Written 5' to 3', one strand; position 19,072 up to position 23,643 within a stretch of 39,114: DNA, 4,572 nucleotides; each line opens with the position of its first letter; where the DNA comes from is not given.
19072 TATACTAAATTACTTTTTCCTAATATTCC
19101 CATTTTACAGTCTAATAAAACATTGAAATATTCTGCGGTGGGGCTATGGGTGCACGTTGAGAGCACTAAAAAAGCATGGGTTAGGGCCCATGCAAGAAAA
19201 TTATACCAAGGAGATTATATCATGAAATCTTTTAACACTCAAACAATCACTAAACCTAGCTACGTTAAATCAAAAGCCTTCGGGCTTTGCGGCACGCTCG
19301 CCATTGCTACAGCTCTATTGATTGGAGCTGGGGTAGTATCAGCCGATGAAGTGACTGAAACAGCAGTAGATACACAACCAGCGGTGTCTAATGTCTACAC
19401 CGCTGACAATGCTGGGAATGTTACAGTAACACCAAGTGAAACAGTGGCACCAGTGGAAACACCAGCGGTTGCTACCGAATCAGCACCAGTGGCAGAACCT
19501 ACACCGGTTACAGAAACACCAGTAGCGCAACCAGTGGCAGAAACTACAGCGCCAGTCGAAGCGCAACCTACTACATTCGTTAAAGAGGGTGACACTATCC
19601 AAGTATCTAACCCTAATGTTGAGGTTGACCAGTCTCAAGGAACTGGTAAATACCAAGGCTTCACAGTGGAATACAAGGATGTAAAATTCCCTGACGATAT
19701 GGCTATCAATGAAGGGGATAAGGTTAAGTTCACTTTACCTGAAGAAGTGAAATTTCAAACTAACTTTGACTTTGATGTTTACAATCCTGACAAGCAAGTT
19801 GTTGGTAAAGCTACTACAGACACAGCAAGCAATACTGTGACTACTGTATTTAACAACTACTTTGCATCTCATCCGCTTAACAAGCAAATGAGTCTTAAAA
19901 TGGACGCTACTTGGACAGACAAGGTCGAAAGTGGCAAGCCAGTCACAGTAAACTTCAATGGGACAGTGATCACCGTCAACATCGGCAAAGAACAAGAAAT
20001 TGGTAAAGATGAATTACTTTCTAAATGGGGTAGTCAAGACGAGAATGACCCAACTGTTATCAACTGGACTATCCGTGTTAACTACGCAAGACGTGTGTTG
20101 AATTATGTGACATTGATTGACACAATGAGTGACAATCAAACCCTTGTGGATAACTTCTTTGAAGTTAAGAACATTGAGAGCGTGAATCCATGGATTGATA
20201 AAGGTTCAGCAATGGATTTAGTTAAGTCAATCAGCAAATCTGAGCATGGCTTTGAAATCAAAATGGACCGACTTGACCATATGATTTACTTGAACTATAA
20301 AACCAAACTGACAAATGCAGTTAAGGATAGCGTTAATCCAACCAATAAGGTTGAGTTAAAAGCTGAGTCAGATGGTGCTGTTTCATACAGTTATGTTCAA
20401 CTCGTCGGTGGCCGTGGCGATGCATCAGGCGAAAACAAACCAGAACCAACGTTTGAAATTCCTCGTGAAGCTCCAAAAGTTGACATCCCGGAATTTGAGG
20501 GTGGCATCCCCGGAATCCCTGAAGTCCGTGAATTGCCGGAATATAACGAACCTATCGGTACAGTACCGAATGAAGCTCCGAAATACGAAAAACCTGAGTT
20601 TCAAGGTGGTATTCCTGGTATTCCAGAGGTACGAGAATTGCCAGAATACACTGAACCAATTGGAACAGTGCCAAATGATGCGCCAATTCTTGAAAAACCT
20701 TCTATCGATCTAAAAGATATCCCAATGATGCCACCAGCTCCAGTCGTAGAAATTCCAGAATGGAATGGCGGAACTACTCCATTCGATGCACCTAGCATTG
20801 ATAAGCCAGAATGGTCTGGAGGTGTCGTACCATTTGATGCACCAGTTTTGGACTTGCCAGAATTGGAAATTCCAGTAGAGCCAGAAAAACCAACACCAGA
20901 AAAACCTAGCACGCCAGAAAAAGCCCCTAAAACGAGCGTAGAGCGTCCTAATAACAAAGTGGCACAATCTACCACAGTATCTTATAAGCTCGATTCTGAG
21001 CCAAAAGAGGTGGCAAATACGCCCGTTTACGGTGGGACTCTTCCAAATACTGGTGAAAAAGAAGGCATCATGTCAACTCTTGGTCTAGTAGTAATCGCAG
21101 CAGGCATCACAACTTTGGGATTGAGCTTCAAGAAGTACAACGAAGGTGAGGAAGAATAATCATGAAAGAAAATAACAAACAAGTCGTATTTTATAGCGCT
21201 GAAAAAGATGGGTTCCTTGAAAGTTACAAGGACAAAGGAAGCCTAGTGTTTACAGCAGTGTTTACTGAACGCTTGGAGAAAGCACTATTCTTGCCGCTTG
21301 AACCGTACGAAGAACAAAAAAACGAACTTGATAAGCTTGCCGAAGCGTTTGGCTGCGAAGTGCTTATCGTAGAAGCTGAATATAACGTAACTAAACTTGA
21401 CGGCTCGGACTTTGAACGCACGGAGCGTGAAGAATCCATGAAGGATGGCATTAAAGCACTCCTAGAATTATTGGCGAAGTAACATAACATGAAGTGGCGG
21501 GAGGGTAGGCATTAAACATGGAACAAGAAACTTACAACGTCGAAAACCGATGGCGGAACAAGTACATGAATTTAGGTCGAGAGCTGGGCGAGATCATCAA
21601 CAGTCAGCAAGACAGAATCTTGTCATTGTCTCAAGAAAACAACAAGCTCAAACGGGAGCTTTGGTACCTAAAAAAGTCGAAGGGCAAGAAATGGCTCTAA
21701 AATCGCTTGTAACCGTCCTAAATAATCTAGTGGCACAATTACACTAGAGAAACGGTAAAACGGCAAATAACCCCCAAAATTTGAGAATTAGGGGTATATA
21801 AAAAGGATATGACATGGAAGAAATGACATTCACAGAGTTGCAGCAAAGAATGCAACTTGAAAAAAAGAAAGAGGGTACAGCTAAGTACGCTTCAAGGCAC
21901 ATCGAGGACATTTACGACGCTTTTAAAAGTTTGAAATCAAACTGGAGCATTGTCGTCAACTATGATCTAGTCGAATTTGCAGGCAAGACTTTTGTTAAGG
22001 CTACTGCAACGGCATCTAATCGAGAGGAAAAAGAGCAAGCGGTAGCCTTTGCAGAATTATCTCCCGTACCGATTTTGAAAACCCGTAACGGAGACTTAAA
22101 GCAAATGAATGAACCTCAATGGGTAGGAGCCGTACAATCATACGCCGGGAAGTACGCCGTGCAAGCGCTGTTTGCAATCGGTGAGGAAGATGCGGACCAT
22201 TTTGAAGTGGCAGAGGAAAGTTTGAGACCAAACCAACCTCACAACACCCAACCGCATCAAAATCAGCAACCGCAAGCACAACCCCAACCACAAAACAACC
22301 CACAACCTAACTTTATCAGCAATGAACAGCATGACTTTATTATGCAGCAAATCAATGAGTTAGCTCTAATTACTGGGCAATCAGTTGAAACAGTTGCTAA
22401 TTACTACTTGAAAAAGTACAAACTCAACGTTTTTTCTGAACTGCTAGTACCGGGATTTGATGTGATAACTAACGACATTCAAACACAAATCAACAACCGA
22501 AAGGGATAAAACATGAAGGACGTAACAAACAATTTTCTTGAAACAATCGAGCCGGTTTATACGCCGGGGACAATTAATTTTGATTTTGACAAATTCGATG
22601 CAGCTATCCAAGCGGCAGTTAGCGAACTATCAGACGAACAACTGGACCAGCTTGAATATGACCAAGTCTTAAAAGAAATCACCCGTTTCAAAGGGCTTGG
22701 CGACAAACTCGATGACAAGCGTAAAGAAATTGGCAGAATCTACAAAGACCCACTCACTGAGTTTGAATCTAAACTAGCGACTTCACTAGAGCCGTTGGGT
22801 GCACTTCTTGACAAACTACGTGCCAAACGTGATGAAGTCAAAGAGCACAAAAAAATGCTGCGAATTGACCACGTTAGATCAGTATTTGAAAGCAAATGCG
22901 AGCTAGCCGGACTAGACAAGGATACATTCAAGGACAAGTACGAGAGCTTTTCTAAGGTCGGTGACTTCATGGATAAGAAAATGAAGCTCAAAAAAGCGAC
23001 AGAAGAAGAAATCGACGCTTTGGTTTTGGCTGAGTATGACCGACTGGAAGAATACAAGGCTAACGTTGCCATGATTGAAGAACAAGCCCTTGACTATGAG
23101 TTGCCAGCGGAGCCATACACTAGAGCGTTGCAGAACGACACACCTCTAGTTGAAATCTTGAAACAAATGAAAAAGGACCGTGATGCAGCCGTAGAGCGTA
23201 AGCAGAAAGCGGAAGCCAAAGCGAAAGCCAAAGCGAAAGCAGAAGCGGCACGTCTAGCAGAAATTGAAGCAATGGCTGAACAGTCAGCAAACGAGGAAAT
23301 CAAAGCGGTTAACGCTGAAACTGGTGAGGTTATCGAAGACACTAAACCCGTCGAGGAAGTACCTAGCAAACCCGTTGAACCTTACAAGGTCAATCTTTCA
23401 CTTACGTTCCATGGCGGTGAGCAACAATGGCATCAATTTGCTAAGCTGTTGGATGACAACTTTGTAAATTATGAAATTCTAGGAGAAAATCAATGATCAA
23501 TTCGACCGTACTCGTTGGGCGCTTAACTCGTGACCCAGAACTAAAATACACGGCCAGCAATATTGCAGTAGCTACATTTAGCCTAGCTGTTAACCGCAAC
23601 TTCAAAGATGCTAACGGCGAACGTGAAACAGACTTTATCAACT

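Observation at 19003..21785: Sortase-anchored MSCRAMM-like adhesin cassette embedded in the early/replication region of the phage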

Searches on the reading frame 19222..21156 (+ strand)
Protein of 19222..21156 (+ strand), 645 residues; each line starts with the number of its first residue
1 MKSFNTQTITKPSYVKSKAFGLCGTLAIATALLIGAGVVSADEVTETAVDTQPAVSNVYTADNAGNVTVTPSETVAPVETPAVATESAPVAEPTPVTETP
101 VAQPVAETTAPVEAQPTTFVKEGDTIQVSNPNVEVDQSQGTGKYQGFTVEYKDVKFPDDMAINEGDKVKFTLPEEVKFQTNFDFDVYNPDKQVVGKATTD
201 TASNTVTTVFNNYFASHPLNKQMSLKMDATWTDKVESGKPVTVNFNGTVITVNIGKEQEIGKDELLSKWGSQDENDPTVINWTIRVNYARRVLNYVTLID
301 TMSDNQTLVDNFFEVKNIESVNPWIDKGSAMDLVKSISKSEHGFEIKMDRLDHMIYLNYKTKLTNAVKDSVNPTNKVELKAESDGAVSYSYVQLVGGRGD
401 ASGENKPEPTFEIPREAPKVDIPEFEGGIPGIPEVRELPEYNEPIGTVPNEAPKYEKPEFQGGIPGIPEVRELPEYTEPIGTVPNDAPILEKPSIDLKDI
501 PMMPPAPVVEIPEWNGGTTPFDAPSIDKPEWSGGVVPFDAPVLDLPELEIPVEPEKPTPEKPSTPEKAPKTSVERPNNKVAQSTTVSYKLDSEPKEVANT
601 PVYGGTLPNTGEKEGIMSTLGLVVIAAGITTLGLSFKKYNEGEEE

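Call 3: search_protein_families(library=pfam, proteins=[window:19222-21156:+], max_evalue=0.01)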
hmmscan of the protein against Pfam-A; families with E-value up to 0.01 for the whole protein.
window:19222-21156:+ (645 aa): 3 families
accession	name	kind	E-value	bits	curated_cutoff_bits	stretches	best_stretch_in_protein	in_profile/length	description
PF05737.18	Collagen_bind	-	4.9e-13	49.9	27.5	1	264-376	2-117/131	Collagen binding domain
PF17961.7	Big_8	-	2.5e-11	44.1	22.9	1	153-234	13-96/103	Bacterial Ig domain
PF00746.26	Gram_pos_anchor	-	0.0095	16.3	20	1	604-638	6-40/43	LPXTG cell wall anchor motif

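Call 16: search_dna_similar(query=window:19222-21156:+, collection=phages, mode=protein, max_rows=40)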
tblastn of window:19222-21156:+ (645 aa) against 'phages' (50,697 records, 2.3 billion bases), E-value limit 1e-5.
Records with a match: 14; places in all: 18; records where one place covers at least 80% of the query: 7.
Best place of each record, by identity: 60-80% 7; <60% 7.
By first word of the organism name: Streptococcus 9; Listeria 4; Campylobacter 1.
By host as written in the record: Listeria monocytogenes 4; Streptococcus salivarius 57.I 2; Streptococcus salivarius JF 1; Streptococcus salivarius NCTC_8618 1; Streptococcus salivarius ATCC_7073 1; Streptococcus salivarius DBO_AE_2 1; Streptococcus salivarius JIM8777 1; Streptococcus mitis B9 1; and 2 more.
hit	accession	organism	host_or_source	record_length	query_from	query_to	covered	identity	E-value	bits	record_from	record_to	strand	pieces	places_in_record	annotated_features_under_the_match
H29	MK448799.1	Streptococcus phage Javan535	Streptococcus salivarius JF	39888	1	645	100%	65.3%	0e+0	735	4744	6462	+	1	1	sialidase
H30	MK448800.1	Streptococcus phage Javan539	Streptococcus salivarius NCTC_8618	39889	1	645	100%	65.3%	0e+0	735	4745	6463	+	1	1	sialidase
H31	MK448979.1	Streptococcus phage Javan534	Streptococcus salivarius ATCC_7073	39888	1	645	100%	65.3%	0e+0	735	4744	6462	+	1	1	sialidase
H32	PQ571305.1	Streptococcus phage SA-TP2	Streptococcus salivarius DBO_AE_2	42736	1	640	99%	63.3%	0e+0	674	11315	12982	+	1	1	LPXTG cell wall anchor domain-containing protein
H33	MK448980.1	Streptococcus phage Javan536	Streptococcus salivarius JIM8777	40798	6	640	98%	60.4%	0e+0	589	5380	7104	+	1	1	hypothetical protein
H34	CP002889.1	Streptococcus phage YMC-2011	Streptococcus salivarius 57.I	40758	6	645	99%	55.0%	1e-173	553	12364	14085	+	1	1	lpxtg cell wall surface protein, collagen binding domain protein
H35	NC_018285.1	Streptococcus phage YMC-2011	Streptococcus salivarius 57.I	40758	6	645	99%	55.0%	1e-173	553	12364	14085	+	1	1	LPXTG cell wall anchor domain-containing protein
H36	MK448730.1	Streptococcus phage Javan311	Streptococcus mitis B9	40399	113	513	62%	74.8%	0e+0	606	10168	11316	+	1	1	putative peptidoglycan bound protein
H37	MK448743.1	Streptococcus phage Javan371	Streptococcus parasanguinis 318_SPAR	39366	118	550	67%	65.4%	8e-146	592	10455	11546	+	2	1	cell wall-associated protein precursor WapA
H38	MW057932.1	Campylobacter phage CJLB-5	Campylobacter jejuni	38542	120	550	67%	32.6%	1e-62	231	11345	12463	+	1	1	hypothetical protein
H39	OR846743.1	Listeria phage LM 4-11-1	Listeria monocytogenes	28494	142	370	36%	31.2%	3e-14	82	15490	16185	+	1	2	record has no annotation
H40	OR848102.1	Listeria phage LM 4-14-1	Listeria monocytogenes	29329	142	370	36%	31.2%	3e-14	82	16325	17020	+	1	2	record has no annotation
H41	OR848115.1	Listeria phage LM 4-14-1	Listeria monocytogenes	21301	142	370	36%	30.4%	2e-12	77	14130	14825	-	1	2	record has no annotation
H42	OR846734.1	Listeria phage LM 4-11-1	Listeria monocytogenes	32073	142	370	36%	30.4%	2e-12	77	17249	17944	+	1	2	record has no annotation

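Call 18: find_homologous_proteins(query=window:19222-21156:+, max_evalue=1e-10)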
Query window:19222-21156:+ (645 aa): 8000 proteins with E <= 1e-10 among 8000 candidates; the best 120 are listed.
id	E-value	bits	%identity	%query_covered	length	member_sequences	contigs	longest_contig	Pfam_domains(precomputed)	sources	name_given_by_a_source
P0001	0.0e+0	1431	100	100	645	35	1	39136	PF17961.8,PF05737.19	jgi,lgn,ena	-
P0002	0.0e+0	1360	94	100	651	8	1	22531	PF17961.8,PF05737.19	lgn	-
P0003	0.0e+0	1332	91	99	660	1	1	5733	PF17961.8,PF05737.19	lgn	-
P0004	0.0e+0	1295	85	99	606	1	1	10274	PF17961.8,PF05737.19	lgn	-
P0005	0.0e+0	1294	90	99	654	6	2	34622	PF17961.8,PF05737.19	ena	-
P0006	0.0e+0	1292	92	100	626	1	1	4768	PF17961.8,PF05737.19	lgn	-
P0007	0.0e+0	1291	92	100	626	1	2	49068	PF17961.8,PF05737.19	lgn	-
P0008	0.0e+0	1285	86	99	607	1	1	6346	PF17961.8,PF05737.19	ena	-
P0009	0.0e+0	1284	86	99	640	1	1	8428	PF17961.8,PF05737.19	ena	-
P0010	0.0e+0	1283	92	99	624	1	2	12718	PF17961.8,PF05737.19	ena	-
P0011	0.0e+0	1282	91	100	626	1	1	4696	PF17961.8,PF05737.19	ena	-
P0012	0.0e+0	1280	91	100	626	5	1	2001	PF17961.8,PF05737.19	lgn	-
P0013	0.0e+0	1279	86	99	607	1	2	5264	PF17961.8,PF05737.19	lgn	-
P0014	0.0e+0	1278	91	100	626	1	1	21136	PF17961.8,PF05737.19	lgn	-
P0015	0.0e+0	1278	86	99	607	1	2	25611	PF17961.8,PF05737.19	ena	-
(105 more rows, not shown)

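Call 19: get_annotated_region(hit=H36, flank=5000)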
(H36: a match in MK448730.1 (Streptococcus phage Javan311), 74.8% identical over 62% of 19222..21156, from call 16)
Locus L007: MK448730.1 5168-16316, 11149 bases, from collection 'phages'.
description: Streptococcus phage Javan311, complete genome.
organism: Streptococcus phage Javan311 (NCBI taxid 2548103)
taxonomy: Viruses; Duplodnaviria; Heunggongvirae; Uroviricota; Caudoviricetes
host: Streptococcus mitis B9; source: -; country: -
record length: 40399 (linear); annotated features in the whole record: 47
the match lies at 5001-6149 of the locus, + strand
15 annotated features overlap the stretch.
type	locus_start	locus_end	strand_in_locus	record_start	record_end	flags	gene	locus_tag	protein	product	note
CDS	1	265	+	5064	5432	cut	-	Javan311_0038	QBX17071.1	hypothetical protein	-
CDS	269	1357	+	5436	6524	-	-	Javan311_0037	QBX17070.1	hypothetical protein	-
CDS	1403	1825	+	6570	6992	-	-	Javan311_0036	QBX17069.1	hypothetical protein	-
CDS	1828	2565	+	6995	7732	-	-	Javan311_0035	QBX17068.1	hypothetical protein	-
CDS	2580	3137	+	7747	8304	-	-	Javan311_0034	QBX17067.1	hypothetical protein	-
CDS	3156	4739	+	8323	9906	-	-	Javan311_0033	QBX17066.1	DNA helicase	DNA helicase, phage-associated; Type III restriction enzme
CDS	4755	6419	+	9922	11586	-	-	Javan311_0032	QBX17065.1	putative peptidoglycan bound protein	putative peptidoglycan bound protein (LPXTG motif) Lmo0160 homolog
CDS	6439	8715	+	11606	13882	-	-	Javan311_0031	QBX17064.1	replicative DNA helicase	replicative DNA helicase, repA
CDS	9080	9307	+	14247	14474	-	-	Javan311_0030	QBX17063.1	hypothetical protein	-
CDS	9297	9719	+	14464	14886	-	-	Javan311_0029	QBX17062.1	resolvase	-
CDS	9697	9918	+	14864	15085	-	-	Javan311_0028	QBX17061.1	hypothetical protein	-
CDS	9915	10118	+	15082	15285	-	-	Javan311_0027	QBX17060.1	hypothetical protein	-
CDS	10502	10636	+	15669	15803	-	-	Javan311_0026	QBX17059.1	hypothetical protein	-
CDS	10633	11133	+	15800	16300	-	-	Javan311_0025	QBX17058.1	hypothetical protein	-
CDS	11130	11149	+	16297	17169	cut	-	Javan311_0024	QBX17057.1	DNA-cytosine methyltransferase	-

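Call 20: get_annotated_region(hit=H37, flank=5000)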
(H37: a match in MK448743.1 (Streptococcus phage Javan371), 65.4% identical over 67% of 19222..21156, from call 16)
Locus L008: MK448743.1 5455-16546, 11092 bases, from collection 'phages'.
description: Streptococcus phage Javan371, complete genome.
organism: Streptococcus phage Javan371 (NCBI taxid 2548132)
taxonomy: Viruses; Duplodnaviria; Heunggongvirae; Uroviricota; Caudoviricetes; Trabyvirinae
host: Streptococcus parasanguinis 318_SPAR; source: -; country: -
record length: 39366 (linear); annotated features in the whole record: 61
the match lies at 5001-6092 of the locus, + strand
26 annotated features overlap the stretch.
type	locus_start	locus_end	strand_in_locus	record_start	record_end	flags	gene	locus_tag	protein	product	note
CDS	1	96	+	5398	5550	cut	-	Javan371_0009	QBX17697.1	hypothetical protein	-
CDS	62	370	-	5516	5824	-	-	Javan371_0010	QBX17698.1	hypothetical protein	-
CDS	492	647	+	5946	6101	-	-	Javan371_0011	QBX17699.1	hypothetical protein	-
CDS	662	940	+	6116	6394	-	-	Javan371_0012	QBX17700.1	hypothetical protein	-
CDS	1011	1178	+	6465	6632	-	-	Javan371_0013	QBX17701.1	hypothetical protein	-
CDS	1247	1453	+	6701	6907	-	-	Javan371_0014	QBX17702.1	hypothetical protein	-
CDS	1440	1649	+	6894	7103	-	-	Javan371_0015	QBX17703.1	hypothetical protein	-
CDS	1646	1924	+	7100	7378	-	-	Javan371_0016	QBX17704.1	hypothetical protein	-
CDS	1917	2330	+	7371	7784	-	-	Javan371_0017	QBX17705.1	single-stranded DNA-binding protein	-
CDS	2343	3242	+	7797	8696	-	-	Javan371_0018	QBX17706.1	replication initiation protein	-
CDS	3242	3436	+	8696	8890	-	-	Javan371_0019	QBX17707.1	hypothetical protein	-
CDS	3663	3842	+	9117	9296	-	-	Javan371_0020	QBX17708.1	hypothetical protein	-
CDS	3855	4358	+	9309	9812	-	-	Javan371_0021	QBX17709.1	DNA binding protein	-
CDS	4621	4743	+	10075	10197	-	-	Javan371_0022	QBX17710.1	hypothetical protein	-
CDS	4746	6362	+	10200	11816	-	-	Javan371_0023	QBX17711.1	cell wall-associated protein precursor WapA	-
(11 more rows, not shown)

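Call 24: search_protein_families(library=ncbifam, proteins=[window:19222-21156:+], max_evalue=0.01)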
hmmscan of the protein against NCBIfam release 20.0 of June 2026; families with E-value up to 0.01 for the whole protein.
window:19222-21156:+ (645 aa): 2 families
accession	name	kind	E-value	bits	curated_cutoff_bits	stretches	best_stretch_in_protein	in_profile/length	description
NF043031.1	SIALI-17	equivalog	1.2e-20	72.8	30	5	505-535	1-31/34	SIALI-17 repeat-containing surface protein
NF046024.1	ZmpD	exception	4.4e-09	34.2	3000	1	408-579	176-333/1812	zinc metalloprotease D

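Call 25: search_solved_structures(query=window:19222-21156:+, max_evalue=0.01, show_alignments=1)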
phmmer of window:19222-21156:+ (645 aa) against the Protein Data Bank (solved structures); distinct sequences matched with E-value up to 0.01: 0.

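Call 55: search_protein_families(library=phrogs, proteins=[window:19222-21156:+], max_evalue=0.001)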
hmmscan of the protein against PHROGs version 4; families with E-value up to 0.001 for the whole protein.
window:19222-21156:+ (645 aa): 0 families

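Call 89: get_annotated_region(hit=H38, flank=3500)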
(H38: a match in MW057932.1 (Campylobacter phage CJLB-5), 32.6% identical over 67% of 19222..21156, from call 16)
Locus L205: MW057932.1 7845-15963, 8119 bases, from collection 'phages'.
description: Campylobacter phage CJLB-5, partial genome.
organism: Campylobacter phage CJLB-5 (NCBI taxid 2781359)
taxonomy: Viruses; Duplodnaviria; Heunggongvirae; Uroviricota; Caudoviricetes
host: Campylobacter jejuni; source: poultry feces; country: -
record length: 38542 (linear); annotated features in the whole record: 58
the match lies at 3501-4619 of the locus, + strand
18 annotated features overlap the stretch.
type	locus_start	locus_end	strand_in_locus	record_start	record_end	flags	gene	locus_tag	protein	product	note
CDS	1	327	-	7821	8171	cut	-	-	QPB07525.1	transcriptional regulator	-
CDS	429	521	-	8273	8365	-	-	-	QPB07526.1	hypothetical protein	-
CDS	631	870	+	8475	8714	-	-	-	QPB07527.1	hypothetical protein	-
CDS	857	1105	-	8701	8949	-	-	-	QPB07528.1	hypothetical protein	-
CDS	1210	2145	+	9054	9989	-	-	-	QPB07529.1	hypothetical protein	-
CDS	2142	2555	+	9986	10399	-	-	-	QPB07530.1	hypothetical protein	-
CDS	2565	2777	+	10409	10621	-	-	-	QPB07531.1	hypothetical protein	-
CDS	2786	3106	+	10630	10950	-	-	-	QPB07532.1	excisionase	-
CDS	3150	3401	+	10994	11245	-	-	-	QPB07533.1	hypothetical protein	-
CDS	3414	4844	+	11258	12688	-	-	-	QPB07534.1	hypothetical protein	-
CDS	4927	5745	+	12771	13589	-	-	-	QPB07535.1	DNA replication protein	-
CDS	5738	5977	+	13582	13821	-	-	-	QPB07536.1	hypothetical protein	-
CDS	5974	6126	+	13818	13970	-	-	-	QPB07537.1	hypothetical protein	-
CDS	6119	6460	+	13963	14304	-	-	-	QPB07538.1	hypothetical protein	-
CDS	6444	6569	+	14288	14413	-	-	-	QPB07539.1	hypothetical protein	-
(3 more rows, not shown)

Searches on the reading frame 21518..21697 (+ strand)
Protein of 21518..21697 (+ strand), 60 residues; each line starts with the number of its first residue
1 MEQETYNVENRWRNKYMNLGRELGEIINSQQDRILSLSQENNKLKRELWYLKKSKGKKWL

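Call 3: search_protein_families(library=pfam, proteins=[window:21518-21697:+], max_evalue=0.01)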
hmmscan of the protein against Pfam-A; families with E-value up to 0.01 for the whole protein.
window:21518-21697:+ (60 aa): 0 families

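Call 24: search_protein_families(library=ncbifam, proteins=[window:21518-21697:+], max_evalue=0.01)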
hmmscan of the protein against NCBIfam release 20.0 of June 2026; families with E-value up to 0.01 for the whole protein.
window:21518-21697:+ (60 aa): 0 families

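Call 55: search_protein_families(library=phrogs, proteins=[window:21518-21697:+], max_evalue=0.001)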
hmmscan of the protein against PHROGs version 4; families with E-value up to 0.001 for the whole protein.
window:21518-21697:+ (60 aa): 1 family
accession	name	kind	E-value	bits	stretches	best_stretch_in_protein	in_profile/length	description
phrog_2553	-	unknown function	1.5e-20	73.9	1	1-58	1-58/59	-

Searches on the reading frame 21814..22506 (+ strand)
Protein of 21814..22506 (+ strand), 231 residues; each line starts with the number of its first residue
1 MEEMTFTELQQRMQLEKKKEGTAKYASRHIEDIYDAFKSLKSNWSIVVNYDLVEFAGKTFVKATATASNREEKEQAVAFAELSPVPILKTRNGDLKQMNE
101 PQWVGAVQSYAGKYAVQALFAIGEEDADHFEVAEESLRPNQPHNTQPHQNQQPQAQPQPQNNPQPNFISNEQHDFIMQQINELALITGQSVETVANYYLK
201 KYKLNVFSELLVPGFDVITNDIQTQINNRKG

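Call 3: search_protein_families(library=pfam, proteins=[window:21814-22506:+], max_evalue=0.01)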
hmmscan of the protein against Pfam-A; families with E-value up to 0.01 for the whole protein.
window:21814-22506:+ (231 aa): 1 family
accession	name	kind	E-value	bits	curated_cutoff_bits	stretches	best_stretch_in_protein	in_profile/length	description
PF04404.17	ERF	-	1.7e-22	80.5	25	1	6-159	5-144/153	ERF superfamily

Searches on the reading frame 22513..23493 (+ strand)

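Call 3: search_protein_families(library=pfam, proteins=[window:22513-23493:+], max_evalue=0.01)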
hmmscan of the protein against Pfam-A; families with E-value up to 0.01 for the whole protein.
window:22513-23493:+ (327 aa): 1 family
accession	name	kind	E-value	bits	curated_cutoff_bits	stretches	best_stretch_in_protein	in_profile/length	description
PF07083.16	DUF1351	-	1.6e-26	93.8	27.8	1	16-225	6-208/210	Protein of unknown function (DUF1351)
